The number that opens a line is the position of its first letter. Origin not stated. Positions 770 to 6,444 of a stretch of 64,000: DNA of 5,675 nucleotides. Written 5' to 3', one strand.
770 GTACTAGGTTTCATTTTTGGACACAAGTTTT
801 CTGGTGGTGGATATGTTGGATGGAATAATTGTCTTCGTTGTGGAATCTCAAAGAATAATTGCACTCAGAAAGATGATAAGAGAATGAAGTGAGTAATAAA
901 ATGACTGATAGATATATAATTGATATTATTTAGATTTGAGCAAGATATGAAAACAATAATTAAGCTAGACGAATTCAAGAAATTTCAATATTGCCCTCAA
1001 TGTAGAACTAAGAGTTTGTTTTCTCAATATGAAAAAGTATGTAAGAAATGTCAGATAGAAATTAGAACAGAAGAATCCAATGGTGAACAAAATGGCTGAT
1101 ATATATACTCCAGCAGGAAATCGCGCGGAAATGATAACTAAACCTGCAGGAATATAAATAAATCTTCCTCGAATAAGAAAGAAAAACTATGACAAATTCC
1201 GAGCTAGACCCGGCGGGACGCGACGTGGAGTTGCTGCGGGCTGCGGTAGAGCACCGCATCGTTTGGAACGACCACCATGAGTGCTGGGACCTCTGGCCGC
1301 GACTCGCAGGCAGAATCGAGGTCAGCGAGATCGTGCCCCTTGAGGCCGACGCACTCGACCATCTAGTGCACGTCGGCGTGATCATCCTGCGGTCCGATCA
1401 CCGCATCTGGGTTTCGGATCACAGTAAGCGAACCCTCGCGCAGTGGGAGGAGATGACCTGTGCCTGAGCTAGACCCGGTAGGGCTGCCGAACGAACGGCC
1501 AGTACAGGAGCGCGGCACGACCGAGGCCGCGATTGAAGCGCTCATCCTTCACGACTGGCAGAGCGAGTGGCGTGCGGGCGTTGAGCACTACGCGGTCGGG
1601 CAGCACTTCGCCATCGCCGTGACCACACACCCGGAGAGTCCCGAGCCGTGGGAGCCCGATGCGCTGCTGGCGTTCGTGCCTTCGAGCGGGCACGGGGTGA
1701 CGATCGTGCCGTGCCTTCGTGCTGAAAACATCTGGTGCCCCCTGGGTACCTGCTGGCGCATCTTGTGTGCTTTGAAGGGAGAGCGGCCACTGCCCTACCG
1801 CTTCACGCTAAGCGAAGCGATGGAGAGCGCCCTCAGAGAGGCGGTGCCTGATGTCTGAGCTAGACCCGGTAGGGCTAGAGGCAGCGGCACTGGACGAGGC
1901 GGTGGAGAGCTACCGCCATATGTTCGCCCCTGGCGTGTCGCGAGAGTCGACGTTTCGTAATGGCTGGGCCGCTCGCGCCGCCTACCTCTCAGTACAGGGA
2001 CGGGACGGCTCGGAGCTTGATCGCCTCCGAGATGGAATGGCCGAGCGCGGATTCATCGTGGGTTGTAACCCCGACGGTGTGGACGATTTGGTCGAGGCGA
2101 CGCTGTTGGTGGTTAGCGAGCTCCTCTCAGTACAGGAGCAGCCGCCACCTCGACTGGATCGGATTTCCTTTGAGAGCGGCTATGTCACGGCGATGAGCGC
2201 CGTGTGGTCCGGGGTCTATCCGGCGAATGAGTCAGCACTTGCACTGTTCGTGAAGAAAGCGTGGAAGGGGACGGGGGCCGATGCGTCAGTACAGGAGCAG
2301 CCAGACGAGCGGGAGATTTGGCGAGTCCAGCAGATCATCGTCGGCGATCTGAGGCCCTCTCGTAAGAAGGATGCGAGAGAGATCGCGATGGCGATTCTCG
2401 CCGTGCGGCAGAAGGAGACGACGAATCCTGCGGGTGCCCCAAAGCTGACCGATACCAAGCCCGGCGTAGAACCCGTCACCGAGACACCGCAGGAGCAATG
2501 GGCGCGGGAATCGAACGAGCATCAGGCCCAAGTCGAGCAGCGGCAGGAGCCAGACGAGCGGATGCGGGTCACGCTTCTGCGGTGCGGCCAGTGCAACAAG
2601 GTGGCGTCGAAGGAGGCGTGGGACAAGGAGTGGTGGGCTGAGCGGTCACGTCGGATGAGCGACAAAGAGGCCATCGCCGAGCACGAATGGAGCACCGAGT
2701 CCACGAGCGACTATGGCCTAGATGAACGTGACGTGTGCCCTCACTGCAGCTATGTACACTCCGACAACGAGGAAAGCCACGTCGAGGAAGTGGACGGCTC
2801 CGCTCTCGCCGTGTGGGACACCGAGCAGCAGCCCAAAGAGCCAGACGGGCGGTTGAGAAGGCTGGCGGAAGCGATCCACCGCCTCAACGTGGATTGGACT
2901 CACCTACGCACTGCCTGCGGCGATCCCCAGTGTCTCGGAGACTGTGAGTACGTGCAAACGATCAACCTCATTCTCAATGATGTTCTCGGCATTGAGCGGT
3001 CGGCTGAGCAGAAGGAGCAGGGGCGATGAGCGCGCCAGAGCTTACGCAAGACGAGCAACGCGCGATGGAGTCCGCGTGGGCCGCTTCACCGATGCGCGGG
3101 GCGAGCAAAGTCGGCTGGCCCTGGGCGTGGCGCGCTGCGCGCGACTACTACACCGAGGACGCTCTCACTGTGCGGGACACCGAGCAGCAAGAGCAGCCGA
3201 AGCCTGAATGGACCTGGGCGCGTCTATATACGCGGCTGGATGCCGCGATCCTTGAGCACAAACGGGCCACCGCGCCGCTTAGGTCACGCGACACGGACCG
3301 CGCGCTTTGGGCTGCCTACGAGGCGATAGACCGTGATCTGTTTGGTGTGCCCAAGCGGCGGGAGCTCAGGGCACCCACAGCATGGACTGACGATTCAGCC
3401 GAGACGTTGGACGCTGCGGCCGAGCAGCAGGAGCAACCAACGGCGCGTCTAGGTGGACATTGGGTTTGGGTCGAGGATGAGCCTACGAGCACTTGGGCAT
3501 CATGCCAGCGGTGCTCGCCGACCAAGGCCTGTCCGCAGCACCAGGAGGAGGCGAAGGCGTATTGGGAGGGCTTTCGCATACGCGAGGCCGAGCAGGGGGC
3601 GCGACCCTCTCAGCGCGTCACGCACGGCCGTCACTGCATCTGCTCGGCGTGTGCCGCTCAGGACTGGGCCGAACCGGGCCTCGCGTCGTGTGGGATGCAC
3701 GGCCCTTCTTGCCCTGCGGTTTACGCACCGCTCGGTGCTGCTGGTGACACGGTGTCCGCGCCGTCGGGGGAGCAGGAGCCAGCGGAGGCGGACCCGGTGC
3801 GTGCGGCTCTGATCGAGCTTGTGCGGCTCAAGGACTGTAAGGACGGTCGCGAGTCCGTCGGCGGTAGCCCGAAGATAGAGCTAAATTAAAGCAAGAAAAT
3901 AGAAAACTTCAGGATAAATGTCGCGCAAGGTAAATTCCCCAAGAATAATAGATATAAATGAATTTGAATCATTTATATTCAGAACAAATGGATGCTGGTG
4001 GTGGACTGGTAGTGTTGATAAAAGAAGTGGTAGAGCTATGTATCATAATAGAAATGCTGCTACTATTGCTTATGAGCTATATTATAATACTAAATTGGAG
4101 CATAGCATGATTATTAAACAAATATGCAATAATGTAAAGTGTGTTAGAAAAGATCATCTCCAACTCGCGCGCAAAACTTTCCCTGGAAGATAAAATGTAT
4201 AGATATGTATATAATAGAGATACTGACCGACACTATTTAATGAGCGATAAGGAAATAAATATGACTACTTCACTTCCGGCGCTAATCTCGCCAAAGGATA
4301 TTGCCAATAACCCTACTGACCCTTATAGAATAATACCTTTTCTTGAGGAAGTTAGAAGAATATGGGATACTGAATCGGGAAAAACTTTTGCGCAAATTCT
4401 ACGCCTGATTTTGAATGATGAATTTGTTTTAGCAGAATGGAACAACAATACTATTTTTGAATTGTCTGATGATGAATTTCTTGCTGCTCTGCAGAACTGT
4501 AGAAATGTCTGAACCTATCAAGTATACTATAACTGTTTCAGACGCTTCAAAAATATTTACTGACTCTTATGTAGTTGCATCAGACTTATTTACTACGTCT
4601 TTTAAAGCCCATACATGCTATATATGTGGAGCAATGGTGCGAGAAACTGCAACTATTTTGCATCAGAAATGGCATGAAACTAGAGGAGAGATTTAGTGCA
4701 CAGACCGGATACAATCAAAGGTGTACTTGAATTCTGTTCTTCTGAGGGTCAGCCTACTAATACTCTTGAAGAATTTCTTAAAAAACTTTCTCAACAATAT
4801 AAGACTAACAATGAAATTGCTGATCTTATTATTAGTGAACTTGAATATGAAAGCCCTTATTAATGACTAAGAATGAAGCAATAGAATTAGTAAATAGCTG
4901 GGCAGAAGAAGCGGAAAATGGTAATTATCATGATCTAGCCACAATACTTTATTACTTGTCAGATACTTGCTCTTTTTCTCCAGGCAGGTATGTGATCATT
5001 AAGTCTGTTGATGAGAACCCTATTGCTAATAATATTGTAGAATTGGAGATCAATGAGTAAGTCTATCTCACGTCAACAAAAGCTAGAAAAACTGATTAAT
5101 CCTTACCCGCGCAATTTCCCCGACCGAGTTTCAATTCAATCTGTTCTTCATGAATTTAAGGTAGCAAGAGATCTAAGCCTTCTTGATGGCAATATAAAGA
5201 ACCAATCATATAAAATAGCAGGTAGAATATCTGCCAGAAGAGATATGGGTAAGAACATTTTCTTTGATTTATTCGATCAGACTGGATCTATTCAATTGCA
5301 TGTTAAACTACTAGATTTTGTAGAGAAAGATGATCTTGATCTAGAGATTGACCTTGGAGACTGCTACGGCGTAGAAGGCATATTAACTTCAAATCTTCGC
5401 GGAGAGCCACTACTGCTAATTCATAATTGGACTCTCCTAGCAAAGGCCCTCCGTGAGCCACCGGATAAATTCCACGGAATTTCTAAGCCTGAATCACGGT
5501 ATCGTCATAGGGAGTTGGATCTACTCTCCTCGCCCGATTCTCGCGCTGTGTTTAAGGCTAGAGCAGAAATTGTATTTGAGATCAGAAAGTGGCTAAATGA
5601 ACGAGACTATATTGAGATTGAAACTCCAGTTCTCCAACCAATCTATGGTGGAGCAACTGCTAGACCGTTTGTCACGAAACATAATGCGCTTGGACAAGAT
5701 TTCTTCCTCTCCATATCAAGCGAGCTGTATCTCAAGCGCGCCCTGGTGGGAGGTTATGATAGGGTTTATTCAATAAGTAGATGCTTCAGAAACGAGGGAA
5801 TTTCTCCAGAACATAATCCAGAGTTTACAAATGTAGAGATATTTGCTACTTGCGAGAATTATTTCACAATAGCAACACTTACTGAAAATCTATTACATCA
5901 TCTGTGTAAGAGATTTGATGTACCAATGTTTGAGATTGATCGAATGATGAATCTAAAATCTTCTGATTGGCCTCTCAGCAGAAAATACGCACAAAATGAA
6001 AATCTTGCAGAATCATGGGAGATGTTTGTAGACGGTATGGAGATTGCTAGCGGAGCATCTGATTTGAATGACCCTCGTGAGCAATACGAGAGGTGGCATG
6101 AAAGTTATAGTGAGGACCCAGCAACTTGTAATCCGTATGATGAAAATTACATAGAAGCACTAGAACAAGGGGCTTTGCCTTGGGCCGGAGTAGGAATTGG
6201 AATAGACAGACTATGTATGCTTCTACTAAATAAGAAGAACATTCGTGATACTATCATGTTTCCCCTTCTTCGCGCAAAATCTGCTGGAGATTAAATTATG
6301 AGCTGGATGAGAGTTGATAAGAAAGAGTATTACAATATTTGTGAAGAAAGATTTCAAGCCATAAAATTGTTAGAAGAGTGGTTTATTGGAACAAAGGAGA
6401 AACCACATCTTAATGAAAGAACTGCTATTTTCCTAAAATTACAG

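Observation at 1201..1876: A perfect 22-nt repeat spans the stop/start junctions of the island genes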

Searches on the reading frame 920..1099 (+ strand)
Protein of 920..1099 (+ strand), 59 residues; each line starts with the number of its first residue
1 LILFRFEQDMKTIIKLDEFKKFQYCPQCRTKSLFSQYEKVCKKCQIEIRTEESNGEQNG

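Call 12: search_protein_families(library=pfam, proteins=[window:920-1099:+], max_evalue=0.1)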
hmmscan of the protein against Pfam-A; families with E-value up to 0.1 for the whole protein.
window:920-1099:+ (59 aa): 7 families
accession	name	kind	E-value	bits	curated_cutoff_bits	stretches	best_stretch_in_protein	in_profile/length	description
PF18551.6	TackOD1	-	0.0018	18.3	32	1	11-48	62-99/188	Thaumarchaeal output domain 1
PF10217.14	DUF2039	-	0.0064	17.2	27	1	17-47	49-79/89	Uncharacterized conserved protein (DUF2039)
PF12773.13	DZR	-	0.013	16.1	27.3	1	21-51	11-37/45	Double zinc ribbon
PF09079.17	Cdc6_C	-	0.014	15.8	25.1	1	13-51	17-52/96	CDC6, C terminal winged helix domain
PF18912.6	DZR_2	-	0.018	15.3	27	1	22-49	21-47/56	Double zinc ribbon domain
PF14768.12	RPA_interact_C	-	0.028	15.4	25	1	25-55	2-32/80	Replication protein A interacting C-terminal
PF12677.13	DUF3797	-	0.043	14.1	25.1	1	9-30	2-21/48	Domain of unknown function (DUF3797)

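Call 13: search_protein_families(library=phrogs, proteins=[window:920-1099:+], max_evalue=0.1)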
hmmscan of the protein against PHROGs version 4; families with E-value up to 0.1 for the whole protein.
window:920-1099:+ (59 aa): 4 families
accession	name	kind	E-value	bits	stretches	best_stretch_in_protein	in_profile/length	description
phrog_4852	-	unknown function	0.0097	16.6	1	22-57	13-48/194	-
phrog_16351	-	DNA, RNA and nucleotide metabolism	0.021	16.3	1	9-57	50-96/97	DNA binding protein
phrog_23058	-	unknown function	0.03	15.7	1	10-44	10-42/74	-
phrog_6586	-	unknown function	0.036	14.9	1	23-57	4-36/129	-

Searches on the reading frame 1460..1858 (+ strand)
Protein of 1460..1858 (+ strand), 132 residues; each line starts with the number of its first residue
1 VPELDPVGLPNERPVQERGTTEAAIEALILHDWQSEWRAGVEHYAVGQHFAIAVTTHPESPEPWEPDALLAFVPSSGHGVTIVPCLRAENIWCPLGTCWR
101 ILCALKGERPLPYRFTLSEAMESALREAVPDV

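Call 12: search_protein_families(library=pfam, proteins=[window:1460-1858:+], max_evalue=0.1)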
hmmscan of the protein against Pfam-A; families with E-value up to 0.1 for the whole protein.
window:1460-1858:+ (132 aa): 0 families

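Call 13: search_protein_families(library=phrogs, proteins=[window:1460-1858:+], max_evalue=0.1)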
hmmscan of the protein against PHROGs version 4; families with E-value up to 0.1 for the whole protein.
window:1460-1858:+ (132 aa): 1 family
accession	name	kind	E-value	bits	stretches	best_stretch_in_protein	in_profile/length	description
phrog_17601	-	unknown function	0.086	14.1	0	85-109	5-29/66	-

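Call 15: find_encoding_contigs(protein=window:1460-1858:+, flank=10000, max_places=10)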
Protein window:1460-1858:+ (132 aa): 1 contig read that carries it; 1 place shown.
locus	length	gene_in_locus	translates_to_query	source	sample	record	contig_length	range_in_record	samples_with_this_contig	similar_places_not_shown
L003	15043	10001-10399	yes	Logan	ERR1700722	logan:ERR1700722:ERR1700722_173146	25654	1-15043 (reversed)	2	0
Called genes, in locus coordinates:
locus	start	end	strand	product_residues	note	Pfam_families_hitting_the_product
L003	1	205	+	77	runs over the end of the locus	-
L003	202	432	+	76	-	-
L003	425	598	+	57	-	-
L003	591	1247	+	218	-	-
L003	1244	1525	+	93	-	-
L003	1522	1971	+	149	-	-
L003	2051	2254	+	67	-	-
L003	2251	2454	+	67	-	-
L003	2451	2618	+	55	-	-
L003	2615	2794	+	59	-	-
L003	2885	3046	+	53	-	-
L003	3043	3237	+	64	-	-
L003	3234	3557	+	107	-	-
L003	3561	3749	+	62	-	-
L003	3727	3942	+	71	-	-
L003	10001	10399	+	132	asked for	-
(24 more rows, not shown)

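Call 65: find_homologous_proteins(query=window:1460-1858:+, max_evalue=0.01)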
Query window:1460-1858:+ (132 aa): 5 proteins with E <= 0.01 among 10 candidates.
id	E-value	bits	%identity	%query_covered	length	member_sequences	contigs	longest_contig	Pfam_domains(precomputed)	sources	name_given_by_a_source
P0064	6.2e-86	303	100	100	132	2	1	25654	-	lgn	-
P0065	1.9e-45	172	68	87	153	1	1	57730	-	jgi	jgi:hypothetical protein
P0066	2.4e-39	152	61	80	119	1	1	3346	-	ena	-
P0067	5.0e-37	145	59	80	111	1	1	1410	-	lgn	-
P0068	2.2e-32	130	55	80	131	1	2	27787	-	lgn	-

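Call 77: predict_structure(alignment_id=A2)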
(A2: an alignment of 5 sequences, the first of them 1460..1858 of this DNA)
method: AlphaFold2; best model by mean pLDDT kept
length: 132 residues; sequences in the alignment: 5
mean_pLDDT: 53.0   pTM: 0.42
mean pLDDT of the five models: 53.0, 50.8, 47.1, 44.1, 43.6
residues with pLDDT >= 90: 0; 70-90: 11; 50-70: 67; < 50: 54
segments of 3 or more residues with pLDDT < 50: 1-22, 34-42, 45-49, 104-115, 130-132
pLDDT, mean of each block of 10 residues (from residue 1): 29 36 51 47 49 60 69 64 70 65 45 51 58 39
secondary structure, 60 per line:
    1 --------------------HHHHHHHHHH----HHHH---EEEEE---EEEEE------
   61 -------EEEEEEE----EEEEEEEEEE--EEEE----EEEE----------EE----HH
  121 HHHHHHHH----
elements in order: H21-30 H35-38 E42-46 E50-54 E68-74 E79-88 E91-94 E99-102 H119-128

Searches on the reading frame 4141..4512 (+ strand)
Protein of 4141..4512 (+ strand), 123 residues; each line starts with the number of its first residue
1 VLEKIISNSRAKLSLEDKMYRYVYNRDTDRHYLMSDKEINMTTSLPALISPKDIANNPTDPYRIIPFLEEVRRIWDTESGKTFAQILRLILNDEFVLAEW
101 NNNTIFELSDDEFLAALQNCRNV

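Call 35: find_related_loci(query=window:4141-4512:+, collection=viral_contigs, flank=8000)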
Query window:4141-4512:+ (123 aa) in viral_contigs; peptide patterns used: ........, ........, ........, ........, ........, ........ (x = any residue, [..] = any of these).
16 stretches matched a pattern, but none encodes a relative of the query by tblastn (E <= 1e-3).

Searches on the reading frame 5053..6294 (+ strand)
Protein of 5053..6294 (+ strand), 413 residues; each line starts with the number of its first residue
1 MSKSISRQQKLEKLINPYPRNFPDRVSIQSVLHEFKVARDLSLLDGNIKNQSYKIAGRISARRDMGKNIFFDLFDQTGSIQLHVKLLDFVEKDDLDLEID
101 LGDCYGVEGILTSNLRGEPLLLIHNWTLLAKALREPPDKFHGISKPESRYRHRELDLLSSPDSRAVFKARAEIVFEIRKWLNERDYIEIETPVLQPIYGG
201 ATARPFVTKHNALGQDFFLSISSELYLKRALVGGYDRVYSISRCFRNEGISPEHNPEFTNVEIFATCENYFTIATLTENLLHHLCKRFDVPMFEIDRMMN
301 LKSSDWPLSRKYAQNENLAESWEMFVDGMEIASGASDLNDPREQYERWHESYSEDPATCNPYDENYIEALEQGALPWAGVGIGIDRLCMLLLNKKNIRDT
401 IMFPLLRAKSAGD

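Call 12: search_protein_families(library=pfam, proteins=[window:5053-6294:+], max_evalue=0.1)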
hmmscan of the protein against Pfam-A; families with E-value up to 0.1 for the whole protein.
window:5053-6294:+ (413 aa): 3 families
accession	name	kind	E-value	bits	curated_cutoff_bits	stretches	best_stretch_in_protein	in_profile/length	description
PF00152.25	tRNA-synt_2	-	8.6e-68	229.1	25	2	146-289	2-145/308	tRNA synthetases class II (D, K and N)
PF01336.31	tRNA_anti-codon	-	1.1e-10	41.7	27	1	54-128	2-74/75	OB-fold nucleic acid binding domain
PF01409.25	tRNA-synt_2d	-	1.7e-06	28.1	19.8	1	237-399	104-234/246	tRNA synthetases class II core domain (F)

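Call 13: search_protein_families(library=phrogs, proteins=[window:5053-6294:+], max_evalue=0.1)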
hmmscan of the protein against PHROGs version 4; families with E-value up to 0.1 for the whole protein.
window:5053-6294:+ (413 aa): 1 family
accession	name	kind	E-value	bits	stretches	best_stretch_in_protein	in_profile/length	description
phrog_19509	-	unknown function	1.7e-28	100.4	2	50-287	15-262/588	-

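Call 34: find_related_loci(query=window:5053-6294:+, collection=viral_contigs, flank=10000)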
Query window:5053-6294:+ (413 aa) in viral_contigs; peptide patterns used: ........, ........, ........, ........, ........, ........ (x = any residue, [..] = any of these).
7 stretches matched a pattern; 2 encode a relative of the query (tblastn E <= 1e-3); 2 distinct loci.
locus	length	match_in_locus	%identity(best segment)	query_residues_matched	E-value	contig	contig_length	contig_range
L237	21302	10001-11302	60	1-409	8e-162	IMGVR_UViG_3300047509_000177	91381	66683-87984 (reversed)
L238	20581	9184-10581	56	6-413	9e-153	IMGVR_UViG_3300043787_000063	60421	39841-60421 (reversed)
